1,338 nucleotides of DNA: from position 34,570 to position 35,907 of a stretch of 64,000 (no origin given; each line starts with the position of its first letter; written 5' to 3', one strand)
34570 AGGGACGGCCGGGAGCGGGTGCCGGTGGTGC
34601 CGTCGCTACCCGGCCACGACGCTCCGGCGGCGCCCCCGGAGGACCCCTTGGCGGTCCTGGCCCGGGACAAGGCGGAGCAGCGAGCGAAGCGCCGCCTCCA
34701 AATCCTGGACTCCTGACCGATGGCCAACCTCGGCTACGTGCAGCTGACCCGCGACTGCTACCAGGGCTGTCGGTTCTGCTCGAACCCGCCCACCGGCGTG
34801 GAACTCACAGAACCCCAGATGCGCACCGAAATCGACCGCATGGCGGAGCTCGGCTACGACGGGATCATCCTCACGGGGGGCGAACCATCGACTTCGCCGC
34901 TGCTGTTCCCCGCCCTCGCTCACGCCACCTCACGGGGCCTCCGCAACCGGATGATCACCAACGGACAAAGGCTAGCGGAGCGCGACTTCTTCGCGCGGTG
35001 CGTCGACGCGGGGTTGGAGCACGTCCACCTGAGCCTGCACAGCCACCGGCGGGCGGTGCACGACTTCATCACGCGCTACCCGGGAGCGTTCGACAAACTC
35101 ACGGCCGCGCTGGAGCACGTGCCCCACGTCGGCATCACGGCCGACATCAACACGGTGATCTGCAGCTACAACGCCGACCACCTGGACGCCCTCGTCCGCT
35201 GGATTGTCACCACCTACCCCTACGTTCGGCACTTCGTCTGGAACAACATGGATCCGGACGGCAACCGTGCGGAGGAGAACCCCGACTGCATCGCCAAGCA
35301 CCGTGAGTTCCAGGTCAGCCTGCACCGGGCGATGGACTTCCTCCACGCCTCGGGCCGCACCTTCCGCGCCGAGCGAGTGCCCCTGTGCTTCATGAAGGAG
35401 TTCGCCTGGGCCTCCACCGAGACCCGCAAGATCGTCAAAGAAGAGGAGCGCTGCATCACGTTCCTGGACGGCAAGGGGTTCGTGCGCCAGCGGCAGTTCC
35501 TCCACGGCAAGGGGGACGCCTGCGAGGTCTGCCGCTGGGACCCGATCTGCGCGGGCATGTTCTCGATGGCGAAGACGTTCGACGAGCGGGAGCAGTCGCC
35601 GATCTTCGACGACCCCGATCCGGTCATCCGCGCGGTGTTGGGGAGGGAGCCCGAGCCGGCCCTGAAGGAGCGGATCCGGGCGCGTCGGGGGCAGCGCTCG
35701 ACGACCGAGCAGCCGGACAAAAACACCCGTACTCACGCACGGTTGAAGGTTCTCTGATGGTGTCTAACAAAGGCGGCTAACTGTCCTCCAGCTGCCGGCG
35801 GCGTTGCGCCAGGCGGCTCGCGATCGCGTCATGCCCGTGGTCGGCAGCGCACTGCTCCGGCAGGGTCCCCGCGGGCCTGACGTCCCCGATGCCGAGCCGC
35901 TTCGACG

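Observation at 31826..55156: Seven radical-SAM-family genes within 25 kb, five from one paralogous subfamily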

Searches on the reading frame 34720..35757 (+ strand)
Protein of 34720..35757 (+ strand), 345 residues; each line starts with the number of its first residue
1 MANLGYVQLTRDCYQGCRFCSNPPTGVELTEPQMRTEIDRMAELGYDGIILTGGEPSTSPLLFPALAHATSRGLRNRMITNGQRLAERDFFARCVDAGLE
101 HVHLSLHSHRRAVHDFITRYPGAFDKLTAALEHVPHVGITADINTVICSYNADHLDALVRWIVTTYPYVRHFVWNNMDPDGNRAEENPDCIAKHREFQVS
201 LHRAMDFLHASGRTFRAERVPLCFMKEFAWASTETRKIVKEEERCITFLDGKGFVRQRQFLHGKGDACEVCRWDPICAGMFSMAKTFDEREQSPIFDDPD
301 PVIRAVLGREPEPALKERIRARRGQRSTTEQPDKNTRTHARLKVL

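Call 10: search_protein_families(library=ncbifam, proteins=[window:34720-35757:+], max_evalue=0.01)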
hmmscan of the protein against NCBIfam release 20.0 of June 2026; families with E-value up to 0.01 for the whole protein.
window:34720-35757:+ (345 aa): 33 families (the best 25 are shown)
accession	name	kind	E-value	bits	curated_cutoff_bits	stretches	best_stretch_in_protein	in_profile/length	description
TIGR03977.1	rSAM_pair_HxsC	equivalog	1.8e-27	96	267.9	1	7-233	29-261/292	His-Xaa-Ser system radical SAM maturase HxsC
NF038332.1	rSAM_rare_HxsC4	exception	6.4e-19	68.3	500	1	30-187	42-203/335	radical SAM protein HxsC4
TIGR04545.1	rSAM_ahbD_hemeb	equivalog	2.6e-18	66.6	500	1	8-207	5-204/339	heme b synthase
TIGR04053.2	TIGR04053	equivalog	1.3e-17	64.1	395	1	9-163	14-174/366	TIGR04053 family radical SAM/SPASM domain-containing protein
TIGR04055.1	rSAM_NirJ2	equivalog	4.5e-17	62.6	500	1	12-205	9-201/326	putative heme d1 biosynthesis radical SAM protein NirJ2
TIGR04303.1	GeoRSP_rSAM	equivalog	4.5e-17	62.6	400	1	11-162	13-164/325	GeoRSP system radical SAM/SPASM protein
NF045574.1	sacti_mat_StsB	exception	1.4e-16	60.4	625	1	6-162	99-256/466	StsB family radical SAM/SPASM domain sactipeptide maturase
TIGR04051.1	rSAM_NirJ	equivalog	2.6e-14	53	515.45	1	8-194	7-192/354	heme d1 biosynthesis radical SAM protein NirJ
TIGR02109.1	PQQ_syn_pqqE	equivalog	2.7e-14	52.9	381.35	1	7-160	11-167/358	pyrroloquinoline quinone biosynthesis protein PqqE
TIGR02668.1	moaA_archaeal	equivalog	2e-13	50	325.25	1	7-163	14-174/303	GTP 3',8-cyclase MoaA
TIGR02666.1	moaA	equivalog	1.3e-12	47.4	284.05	1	9-173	16-191/336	GTP 3',8-cyclase MoaA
TIGR04466.1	rSAM_BlsE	equivalog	1.6e-12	47.5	400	1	33-161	35-161/327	cytosylglucuronate decarboxylase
NF038283.1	viperin_w_prok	equivalog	9.1e-12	44.7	180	1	9-153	8-168/281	viperin family antiviral radical SAM protein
TIGR04054.1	rSAM_NirJ1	equivalog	3e-11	42.6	650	1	9-162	42-197/387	putative heme d1 biosynthesis radical SAM protein NirJ1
TIGR04347.1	pseudo_SAM_Halo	equivalog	5.1e-11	42.5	525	1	12-178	47-213/390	TIGR04347 family pseudo-SAM/SPASM protein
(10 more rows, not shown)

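Call 11: search_protein_families(library=pfam, proteins=[window:34720-35757:+], max_evalue=0.01)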
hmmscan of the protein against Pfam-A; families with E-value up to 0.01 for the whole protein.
window:34720-35757:+ (345 aa): 1 family
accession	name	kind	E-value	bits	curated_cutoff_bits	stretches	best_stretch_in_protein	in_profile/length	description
PF04055.27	Radical_SAM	-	3.2e-19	70.2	29.5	1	8-162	2-166/166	Radical SAM superfamily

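Call 38: search_solved_structures(query=window:34720-35757:+, max_evalue=0.001)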
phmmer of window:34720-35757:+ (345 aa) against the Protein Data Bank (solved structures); distinct sequences matched with E-value up to 0.001: 3.
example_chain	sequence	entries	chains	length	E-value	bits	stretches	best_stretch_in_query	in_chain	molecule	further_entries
7vob_C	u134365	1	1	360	5.2e-11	45.7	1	33-162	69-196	Cytosylglucuronate decarboxylase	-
7voc_C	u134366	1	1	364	5.3e-11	45.7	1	33-162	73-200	Cytosylglucuronate decarboxylase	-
6c8v_A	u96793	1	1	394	3.1e-07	33.3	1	7-154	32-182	Coenzyme PQQ synthesis protein E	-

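Call 54: search_protein_families(library=padloc, proteins=[window:34720-35757:+], max_evalue=0.001)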
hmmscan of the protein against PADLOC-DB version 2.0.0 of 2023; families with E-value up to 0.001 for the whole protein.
window:34720-35757:+ (345 aa): 2 families
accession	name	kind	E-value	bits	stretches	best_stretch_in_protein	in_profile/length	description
PDLC02904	pVip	-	4.8e-18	63.6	1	9-160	9-160/262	Viperins associated with kinases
PDLC02903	pVip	-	2.8e-14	51.2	1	8-158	5-157/257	Viperins not associated with kinases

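Call 68: find_homologous_proteins(query=window:34720-35757:+, max_evalue=1e-10)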
Query window:34720-35757:+ (345 aa): 2355 proteins with E <= 1e-10 among 4876 candidates; the best 120 are listed.
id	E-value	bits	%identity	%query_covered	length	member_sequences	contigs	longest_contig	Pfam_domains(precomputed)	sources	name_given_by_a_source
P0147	2.9e-239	811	100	100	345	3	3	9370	PF04055.28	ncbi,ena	-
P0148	1.0e-216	737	90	100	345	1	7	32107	PF04055.28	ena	-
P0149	6.5e-205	698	85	100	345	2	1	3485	PF04055.28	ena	-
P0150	2.2e-198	677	83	100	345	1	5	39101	PF04055.28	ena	-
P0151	2.3e-187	641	78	100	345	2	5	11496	PF04055.28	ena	-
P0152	5.5e-186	636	79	100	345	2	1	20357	PF04055.28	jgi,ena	-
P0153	8.6e-184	629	76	100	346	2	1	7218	PF04055.28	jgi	jgi:MoaA/NifB/PqqE/SkfB family radical SAM enzyme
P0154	4.3e-183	627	76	100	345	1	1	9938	PF04055.28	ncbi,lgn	-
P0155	2.6e-182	624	76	100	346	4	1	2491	PF04055.28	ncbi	-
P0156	1.3e-179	615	74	100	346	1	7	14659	PF04055.28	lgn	-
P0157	4.4e-179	613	75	100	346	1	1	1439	PF04055.28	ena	-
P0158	1.6e-178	612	75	100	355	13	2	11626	PF04055.28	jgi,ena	-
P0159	2.3e-178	611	74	100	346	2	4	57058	PF04055.28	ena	-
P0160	4.3e-178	610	74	100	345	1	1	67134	PF04055.28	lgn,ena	-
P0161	5.0e-178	610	73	100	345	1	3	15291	PF04055.28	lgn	-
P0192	1.9e-174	598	73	100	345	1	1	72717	PF04055.28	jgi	jgi:MoaA/NifB/PqqE/SkfB family radical SAM enzyme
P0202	4.5e-173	594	72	98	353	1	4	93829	PF04055.28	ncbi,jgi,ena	-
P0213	1.6e-171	589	72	100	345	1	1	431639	PF04055.28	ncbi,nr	ncbi:MAG: radical SAM protein [Alphaproteobacteria bacterium]|nr:radical SAM protein [Alphaproteobac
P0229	1.4e-170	585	72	99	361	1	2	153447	PF04055.28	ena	-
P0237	7.3e-170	583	72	98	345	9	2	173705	PF04055.28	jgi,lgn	jgi:MoaA/NifB/PqqE/SkfB family radical SAM enzyme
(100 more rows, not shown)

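Call 69: find_encoding_contigs(protein=P0213, flank=10000, max_places=1)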
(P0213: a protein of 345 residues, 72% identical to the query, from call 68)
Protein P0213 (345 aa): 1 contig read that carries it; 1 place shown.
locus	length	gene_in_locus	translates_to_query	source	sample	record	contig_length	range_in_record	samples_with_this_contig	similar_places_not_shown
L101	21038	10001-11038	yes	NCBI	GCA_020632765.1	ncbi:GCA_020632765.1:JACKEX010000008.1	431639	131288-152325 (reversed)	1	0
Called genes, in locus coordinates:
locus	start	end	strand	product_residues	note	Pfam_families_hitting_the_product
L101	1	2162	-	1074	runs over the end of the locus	PF07693:KAP_NTPase, PF13191:AAA_16 (weak)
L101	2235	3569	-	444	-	PF01839:FG-GAP (faint), PF13517:FG-GAP_3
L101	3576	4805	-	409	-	-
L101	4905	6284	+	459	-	PF04055:Radical_SAM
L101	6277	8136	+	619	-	PF04055:Radical_SAM (weak)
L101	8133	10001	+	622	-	PF04055:Radical_SAM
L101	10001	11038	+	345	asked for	PF04055:Radical_SAM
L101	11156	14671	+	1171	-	PF02743:dCache_1 (faint), PF00512:HisKA, PF02518:HATPase_c, PF00072:Response_reg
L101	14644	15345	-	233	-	-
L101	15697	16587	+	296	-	PF14344:DUF4397 (weak)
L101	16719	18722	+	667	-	-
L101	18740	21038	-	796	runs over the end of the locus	PF00069:Pkinase, PF07714:PK_Tyr_Ser-Thr, PF03781:FGE-sulfatase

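Call 70: find_encoding_contigs(protein=P0237, flank=10000, max_places=1)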
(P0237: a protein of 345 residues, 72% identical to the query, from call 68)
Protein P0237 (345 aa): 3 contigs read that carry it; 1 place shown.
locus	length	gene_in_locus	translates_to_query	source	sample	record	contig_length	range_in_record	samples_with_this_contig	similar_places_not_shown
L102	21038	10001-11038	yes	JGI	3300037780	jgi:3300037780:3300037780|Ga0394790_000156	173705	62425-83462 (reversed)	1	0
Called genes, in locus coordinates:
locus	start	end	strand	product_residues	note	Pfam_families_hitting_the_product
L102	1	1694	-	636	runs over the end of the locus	PF00072:Response_reg, PF00512:HisKA, PF02518:HATPase_c, PF00072:Response_reg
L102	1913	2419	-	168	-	PF00657:Lipase_GDSL, PF13472:Lipase_GDSL_2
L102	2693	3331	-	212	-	PF18029:Glyoxalase_6 (weak), PF00903:Glyoxalase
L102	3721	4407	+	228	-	PF13481:AAA_25 (faint), PF00005:ABC_tran, PF13304:AAA_21 (faint)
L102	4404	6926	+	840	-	PF02687:FtsX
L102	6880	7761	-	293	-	PF03009:GDPD, PF13653:GDPD_2 (faint)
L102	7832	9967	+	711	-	PF09371:Tex_N, PF22706:Tex_central_region, PF16921:Tex_YqgF, PF14639:YqgF (weak), PF14635:HHH_7, PF12836:HHH_3, PF17674:HHH_9, PF00575:S1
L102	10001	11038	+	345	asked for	PF04055:Radical_SAM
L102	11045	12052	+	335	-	PF04055:Radical_SAM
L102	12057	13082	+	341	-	PF04055:Radical_SAM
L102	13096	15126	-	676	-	-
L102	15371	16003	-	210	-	-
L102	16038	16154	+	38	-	-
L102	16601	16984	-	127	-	-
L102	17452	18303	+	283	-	-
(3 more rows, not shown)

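Call 71: find_encoding_contigs(protein=P0229, flank=10000, max_places=1)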
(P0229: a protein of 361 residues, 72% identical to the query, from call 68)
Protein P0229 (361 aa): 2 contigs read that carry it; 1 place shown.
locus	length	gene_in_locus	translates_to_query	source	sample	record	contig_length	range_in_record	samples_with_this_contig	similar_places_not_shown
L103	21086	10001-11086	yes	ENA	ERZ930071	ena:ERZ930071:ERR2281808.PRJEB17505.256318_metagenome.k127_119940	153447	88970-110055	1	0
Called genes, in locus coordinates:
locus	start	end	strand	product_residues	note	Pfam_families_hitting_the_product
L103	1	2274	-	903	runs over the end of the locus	PF11617:Cu-binding_MopE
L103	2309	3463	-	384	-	-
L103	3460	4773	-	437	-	PF00070:Pyr_redox (weak), PF00890:FAD_binding_2 (faint), PF01266:DAO, PF01494:FAD_binding_3, PF04820:Trp_halogenase, PF07992:Pyr_redox_2 (weak), PF12831:FAD_oxidored (weak), PF04820:Trp_halogenase, +1 more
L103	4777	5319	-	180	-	-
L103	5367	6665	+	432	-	PF13289:SIR2_2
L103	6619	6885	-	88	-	-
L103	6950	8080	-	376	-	-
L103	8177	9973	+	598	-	PF04055:Radical_SAM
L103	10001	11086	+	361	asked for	PF04055:Radical_SAM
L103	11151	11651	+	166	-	-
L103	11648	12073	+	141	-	PF27806:HxsD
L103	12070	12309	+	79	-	-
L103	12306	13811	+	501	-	PF13353:Fer4_12, PF04055:Radical_SAM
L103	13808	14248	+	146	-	-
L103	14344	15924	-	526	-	-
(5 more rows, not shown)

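Call 72: find_encoding_contigs(protein=P0202, flank=10000, max_places=1)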
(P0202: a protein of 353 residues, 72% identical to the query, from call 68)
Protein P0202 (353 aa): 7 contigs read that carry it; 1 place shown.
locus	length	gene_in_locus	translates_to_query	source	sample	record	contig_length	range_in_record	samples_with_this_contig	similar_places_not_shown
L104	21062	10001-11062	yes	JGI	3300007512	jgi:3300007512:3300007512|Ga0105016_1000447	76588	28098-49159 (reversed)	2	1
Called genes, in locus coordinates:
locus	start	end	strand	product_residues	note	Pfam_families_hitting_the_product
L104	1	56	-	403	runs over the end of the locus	-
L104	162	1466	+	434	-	PF04055:Radical_SAM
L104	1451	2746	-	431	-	PF00070:Pyr_redox (weak), PF00890:FAD_binding_2 (faint), PF01266:DAO (weak), PF01494:FAD_binding_3, PF04820:Trp_halogenase, PF13450:NAD_binding_8 (weak), PF01266:DAO (weak), PF04820:Trp_halogenase, +4 more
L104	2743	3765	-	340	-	PF01636:APH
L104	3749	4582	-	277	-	-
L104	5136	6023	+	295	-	PF14281:PDDEXK_4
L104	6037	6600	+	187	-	-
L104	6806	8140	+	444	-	PF04055:Radical_SAM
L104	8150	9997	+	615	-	PF04055:Radical_SAM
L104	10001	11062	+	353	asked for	PF04055:Radical_SAM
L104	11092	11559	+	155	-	PF27806:HxsD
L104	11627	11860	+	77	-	-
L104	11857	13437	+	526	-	PF13353:Fer4_12, PF04055:Radical_SAM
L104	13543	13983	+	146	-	-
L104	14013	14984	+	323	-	PF04055:Radical_SAM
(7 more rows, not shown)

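Call 73: find_encoding_contigs(protein=P0192, flank=10000, max_places=1)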
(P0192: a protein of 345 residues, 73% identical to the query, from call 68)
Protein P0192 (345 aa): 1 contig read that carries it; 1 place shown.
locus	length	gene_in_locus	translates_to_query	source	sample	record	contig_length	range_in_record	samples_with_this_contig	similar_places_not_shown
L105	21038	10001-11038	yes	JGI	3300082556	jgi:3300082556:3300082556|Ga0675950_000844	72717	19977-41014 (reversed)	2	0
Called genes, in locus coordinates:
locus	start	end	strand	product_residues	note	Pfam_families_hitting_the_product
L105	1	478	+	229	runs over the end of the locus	PF01174:SNO, PF07685:GATase_3 (weak)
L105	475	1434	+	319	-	PF00069:Pkinase, PF03109:ABC1 (faint), PF07714:PK_Tyr_Ser-Thr, PF01636:APH (faint), PF17667:Pkinase_fungal (weak)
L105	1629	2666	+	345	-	PF00092:VWA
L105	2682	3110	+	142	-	-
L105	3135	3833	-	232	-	PF00730:HhH-GPD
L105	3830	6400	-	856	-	PF07992:Pyr_redox_2 (faint), PF00890:FAD_binding_2 (weak), PF01266:DAO, PF16350:FAO_M, PF01571:GCV_T, PF08669:GCV_T_C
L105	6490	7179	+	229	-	-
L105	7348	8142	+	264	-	-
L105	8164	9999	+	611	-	PF04055:Radical_SAM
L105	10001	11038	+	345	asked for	PF04055:Radical_SAM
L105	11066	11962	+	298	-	PF00378:ECH_1, PF16113:ECH_2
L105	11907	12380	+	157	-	PF03625:DUF302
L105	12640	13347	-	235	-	PF02525:Flavodoxin_2 (faint), PF03358:FMN_red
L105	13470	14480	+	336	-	PF00753:Lactamase_B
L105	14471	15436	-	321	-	-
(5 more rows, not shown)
